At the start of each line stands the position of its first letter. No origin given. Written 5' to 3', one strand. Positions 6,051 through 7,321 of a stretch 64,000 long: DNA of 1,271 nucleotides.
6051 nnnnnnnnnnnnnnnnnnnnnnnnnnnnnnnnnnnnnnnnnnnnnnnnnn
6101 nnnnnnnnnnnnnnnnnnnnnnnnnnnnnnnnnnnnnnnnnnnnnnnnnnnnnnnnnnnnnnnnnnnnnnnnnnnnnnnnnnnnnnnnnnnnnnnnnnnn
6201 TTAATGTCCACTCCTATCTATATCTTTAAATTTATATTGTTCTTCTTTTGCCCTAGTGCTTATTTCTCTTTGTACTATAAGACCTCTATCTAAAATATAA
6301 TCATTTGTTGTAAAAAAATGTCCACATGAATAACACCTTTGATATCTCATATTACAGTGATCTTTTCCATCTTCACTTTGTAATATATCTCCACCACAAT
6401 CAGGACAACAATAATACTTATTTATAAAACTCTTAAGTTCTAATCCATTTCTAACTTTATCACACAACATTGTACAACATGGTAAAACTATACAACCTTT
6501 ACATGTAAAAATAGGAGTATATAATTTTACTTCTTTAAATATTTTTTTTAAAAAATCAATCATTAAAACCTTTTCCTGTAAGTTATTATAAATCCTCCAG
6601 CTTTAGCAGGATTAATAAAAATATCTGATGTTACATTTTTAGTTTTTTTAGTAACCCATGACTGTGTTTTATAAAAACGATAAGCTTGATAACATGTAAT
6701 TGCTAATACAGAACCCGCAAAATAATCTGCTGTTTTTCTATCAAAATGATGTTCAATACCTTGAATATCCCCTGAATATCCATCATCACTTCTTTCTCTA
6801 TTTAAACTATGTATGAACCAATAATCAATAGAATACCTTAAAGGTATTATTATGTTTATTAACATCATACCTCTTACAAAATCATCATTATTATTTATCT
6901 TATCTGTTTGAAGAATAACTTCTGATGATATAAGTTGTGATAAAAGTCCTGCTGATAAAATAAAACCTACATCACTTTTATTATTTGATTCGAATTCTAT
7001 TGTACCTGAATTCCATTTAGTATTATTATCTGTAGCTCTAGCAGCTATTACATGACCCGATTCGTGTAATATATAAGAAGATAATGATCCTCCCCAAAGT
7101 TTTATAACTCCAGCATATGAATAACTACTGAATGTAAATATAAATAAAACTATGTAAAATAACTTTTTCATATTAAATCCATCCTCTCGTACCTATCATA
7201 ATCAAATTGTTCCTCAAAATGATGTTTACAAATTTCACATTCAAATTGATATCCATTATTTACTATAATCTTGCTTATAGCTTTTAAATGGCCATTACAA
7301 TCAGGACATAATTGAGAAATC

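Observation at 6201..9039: Tandem array of six paralogous small Cys-rich double zinc-ribbon proteins inside the replication module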

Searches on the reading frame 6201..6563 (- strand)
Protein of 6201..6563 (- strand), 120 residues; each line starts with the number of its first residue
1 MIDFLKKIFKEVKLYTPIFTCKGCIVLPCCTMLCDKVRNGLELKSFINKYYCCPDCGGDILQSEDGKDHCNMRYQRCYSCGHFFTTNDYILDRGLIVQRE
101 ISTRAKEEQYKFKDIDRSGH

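Call 5: search_protein_families(library=pfam, max_evalue=1, proteins=[window:6201-6563:-])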
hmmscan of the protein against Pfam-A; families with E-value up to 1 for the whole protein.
window:6201-6563:- (120 aa): 2 families
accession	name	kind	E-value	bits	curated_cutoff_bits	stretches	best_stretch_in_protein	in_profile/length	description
PF12172.15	zf-ChsH2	-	0.069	13.4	23.2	0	73-84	10-21/37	ChsH2, rubredoxin-like zinc ribbon domain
PF05515.16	Viral_NABP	-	0.42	11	23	0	67-104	154-192/227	Viral nucleic acid binding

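Call 6: search_protein_families(library=phrogs, max_evalue=1, proteins=[window:6201-6563:-])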
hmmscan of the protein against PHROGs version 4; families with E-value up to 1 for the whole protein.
window:6201-6563:- (120 aa): 5 families
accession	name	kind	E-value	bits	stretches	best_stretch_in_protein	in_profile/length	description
phrog_4852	-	unknown function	0.00016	22.4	1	47-108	10-63/194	-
phrog_10675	-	unknown function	0.0014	19.8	1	48-90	3-47/98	-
phrog_30833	-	unknown function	0.15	12.7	1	48-65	19-36/38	-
phrog_9414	-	unknown function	0.56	11.3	0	30-67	7-43/71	-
phrog_3221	-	unknown function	0.69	10.8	1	45-84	8-48/57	-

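Call 16: search_protein_families(library=ncbifam, max_evalue=1, proteins=[window:6201-6563:-])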
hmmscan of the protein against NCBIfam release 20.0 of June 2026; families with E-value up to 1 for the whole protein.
window:6201-6563:- (120 aa): 1 family
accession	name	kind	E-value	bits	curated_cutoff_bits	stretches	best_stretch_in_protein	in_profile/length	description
NF047912.1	ECs_2282_CxxC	subfamily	5.7e-05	23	37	1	53-100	5-53/60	ECs_2282 family putative zinc-binding protein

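Call 74: search_protein_families(library=padloc, max_evalue=1, proteins=[window:6201-6563:-])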
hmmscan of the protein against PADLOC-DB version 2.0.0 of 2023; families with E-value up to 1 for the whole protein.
window:6201-6563:- (120 aa): 0 families

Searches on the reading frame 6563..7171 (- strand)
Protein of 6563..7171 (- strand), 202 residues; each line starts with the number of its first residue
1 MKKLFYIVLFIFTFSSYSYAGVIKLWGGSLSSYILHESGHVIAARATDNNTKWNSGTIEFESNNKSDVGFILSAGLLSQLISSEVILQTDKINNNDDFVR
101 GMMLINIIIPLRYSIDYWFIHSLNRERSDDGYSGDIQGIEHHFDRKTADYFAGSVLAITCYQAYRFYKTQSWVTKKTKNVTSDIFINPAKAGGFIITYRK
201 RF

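Call 16: search_protein_families(library=ncbifam, max_evalue=1, proteins=[window:6563-7171:-])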
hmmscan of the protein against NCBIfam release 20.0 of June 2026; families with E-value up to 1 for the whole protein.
window:6563-7171:- (202 aa): 0 families

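Call 17: search_protein_families(library=pfam, max_evalue=0.01, proteins=[window:6563-7171:-])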
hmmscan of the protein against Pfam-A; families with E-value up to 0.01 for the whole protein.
window:6563-7171:- (202 aa): 0 families

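Call 73: search_protein_families(library=phrogs, max_evalue=0.001, proteins=[window:6563-7171:-])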
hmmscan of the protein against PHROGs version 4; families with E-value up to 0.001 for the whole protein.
window:6563-7171:- (202 aa): 0 families

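Call 74: search_protein_families(library=padloc, max_evalue=1, proteins=[window:6563-7171:-])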
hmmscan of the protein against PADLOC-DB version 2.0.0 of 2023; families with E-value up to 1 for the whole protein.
window:6563-7171:- (202 aa): 0 families
